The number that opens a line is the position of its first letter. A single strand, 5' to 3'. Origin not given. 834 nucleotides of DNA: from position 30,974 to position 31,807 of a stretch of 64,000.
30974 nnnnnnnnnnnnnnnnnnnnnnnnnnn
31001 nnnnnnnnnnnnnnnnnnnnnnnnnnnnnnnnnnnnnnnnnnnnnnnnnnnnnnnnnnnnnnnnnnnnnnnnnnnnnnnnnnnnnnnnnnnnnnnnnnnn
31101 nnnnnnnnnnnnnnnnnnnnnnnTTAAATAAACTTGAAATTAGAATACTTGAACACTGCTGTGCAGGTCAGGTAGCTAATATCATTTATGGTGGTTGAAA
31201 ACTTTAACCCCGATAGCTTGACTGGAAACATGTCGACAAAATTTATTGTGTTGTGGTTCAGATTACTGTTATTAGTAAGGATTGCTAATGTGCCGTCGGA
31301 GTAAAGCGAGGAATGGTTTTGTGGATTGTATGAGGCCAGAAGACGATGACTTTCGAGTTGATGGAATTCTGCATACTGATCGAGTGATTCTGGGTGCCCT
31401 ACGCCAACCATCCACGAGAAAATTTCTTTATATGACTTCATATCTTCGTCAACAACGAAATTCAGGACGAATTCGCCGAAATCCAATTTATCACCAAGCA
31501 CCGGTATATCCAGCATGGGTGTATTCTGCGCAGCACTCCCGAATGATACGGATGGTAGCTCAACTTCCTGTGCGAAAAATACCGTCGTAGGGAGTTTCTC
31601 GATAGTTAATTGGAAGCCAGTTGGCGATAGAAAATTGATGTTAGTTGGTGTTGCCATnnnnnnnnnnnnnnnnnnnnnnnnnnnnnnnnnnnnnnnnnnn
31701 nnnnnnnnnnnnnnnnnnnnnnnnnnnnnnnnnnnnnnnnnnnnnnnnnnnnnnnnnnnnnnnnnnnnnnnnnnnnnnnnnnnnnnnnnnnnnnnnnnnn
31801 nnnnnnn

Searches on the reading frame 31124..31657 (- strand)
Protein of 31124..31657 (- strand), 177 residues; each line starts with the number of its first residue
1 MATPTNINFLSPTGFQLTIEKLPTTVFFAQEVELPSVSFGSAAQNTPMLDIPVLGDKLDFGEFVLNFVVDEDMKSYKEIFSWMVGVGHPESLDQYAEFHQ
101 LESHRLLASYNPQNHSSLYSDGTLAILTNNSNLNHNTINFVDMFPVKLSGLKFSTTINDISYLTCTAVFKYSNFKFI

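Call 70: search_protein_families(library=phrogs, proteins=[window:31124-31657:-], max_evalue=0.00001)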
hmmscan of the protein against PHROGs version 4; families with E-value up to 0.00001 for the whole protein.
window:31124-31657:- (177 aa): 1 family
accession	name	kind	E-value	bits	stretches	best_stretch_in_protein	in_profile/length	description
phrog_45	-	tail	6.9e-30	105.4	1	6-176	88-254/350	tail tube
